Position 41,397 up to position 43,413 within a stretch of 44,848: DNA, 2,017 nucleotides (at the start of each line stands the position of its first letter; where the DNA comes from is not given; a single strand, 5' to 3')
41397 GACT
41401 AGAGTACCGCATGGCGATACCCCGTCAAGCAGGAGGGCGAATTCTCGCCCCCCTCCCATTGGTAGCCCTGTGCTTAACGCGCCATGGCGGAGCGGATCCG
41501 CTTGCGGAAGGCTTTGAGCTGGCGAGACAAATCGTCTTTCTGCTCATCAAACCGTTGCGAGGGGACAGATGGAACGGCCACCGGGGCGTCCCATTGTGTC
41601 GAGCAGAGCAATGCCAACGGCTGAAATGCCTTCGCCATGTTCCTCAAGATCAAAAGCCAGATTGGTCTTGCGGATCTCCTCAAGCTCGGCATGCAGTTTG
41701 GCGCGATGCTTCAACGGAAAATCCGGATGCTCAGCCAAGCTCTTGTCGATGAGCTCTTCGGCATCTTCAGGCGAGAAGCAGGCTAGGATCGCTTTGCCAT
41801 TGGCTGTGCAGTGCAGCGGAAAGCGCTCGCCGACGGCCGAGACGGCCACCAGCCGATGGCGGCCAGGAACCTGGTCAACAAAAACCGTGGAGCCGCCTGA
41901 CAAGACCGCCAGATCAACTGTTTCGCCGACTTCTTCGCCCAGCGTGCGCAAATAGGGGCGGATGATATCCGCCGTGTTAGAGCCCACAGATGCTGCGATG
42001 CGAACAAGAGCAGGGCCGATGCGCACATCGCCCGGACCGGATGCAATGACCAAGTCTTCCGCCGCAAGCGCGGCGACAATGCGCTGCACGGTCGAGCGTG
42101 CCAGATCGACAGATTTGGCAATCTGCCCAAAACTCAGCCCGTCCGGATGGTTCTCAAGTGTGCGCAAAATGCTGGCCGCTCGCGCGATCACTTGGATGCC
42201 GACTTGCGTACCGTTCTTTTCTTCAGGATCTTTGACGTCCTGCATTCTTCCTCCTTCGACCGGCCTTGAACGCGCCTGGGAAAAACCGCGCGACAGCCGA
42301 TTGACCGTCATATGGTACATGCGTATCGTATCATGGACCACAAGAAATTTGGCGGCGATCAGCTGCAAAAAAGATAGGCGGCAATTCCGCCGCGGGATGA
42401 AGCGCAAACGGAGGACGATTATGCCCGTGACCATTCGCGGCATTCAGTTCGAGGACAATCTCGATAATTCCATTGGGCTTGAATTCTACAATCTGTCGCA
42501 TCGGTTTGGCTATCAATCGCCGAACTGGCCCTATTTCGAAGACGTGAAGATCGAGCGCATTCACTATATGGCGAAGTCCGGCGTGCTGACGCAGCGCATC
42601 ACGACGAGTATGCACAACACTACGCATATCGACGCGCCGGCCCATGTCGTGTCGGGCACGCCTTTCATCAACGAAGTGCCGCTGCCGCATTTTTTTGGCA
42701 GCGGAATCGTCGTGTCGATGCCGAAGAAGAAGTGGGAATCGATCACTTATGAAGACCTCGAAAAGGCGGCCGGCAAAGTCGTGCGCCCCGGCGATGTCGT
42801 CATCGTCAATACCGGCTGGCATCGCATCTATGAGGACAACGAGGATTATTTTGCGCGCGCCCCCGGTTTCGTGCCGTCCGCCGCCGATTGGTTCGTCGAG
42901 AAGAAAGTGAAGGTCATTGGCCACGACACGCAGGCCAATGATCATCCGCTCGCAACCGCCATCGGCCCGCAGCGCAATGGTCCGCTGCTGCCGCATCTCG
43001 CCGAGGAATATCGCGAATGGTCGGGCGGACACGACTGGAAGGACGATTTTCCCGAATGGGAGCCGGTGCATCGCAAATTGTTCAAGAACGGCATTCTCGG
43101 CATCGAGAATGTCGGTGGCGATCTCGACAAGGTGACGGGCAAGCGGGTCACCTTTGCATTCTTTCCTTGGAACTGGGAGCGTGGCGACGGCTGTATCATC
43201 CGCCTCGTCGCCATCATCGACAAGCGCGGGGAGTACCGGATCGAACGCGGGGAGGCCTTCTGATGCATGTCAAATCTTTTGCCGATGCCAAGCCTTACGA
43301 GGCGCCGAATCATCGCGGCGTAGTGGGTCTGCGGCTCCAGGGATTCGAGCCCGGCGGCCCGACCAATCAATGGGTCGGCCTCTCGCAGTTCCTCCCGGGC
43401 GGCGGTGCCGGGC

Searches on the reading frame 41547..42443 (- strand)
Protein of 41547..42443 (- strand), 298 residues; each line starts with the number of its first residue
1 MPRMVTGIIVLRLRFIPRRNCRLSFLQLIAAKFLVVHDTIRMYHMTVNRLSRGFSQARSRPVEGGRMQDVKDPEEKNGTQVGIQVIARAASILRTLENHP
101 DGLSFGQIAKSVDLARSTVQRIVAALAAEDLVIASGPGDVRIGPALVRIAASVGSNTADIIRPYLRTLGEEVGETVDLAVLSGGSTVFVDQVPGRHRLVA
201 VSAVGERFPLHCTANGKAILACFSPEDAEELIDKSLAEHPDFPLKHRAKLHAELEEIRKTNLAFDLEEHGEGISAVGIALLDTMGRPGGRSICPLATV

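Call 39: search_protein_families(library=pfam, proteins=[window:41547-42443:-], max_evalue=0.001)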
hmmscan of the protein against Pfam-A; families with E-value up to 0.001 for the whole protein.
window:41547-42443:- (298 aa): 6 families
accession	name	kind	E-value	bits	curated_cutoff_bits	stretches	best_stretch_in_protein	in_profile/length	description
PF01614.24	IclR_C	-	8.1e-30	104.1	24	1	158-286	10-139/174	Bacterial transcriptional regulator IclR C-terminal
PF09339.16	HTH_IclR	-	9.4e-11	41.8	22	1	86-132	2-48/52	IclR helix-turn-helix domain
PF12802.13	MarR_2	-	1.7e-07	31.7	27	1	88-139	6-58/61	MarR family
PF13412.12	HTH_24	-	3.5e-05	23.7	21.9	1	92-132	8-47/48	Winged helix-turn-helix DNA-binding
PF01047.28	MarR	-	8.2e-05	22.9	24.6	1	91-132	7-47/59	MarR family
PF25213.1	HVO_A0261_N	-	8.6e-05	22.8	35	1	87-135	11-57/86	HVO_A0261 N-terminal domain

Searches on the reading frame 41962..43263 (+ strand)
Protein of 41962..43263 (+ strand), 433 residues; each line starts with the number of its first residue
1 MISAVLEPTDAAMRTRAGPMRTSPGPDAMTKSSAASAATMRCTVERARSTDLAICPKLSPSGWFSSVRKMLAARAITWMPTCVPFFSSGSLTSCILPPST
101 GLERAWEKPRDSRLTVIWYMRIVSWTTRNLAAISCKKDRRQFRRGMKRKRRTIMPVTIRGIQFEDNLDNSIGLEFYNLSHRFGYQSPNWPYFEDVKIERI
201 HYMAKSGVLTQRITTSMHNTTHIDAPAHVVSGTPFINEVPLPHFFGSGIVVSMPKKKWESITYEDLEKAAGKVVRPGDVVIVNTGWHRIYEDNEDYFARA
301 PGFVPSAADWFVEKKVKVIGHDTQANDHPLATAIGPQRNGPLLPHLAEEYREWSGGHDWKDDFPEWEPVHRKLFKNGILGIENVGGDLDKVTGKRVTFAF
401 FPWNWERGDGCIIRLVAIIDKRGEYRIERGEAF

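Call 39: search_protein_families(library=pfam, proteins=[window:41962-43263:+], max_evalue=0.001)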
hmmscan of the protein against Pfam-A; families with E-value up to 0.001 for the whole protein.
window:41962-43263:+ (433 aa): 1 family
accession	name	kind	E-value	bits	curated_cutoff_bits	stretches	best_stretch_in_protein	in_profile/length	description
PF04199.19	Cyclase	-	1.1e-33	116.9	23.1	1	176-328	1-142/142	Putative cyclase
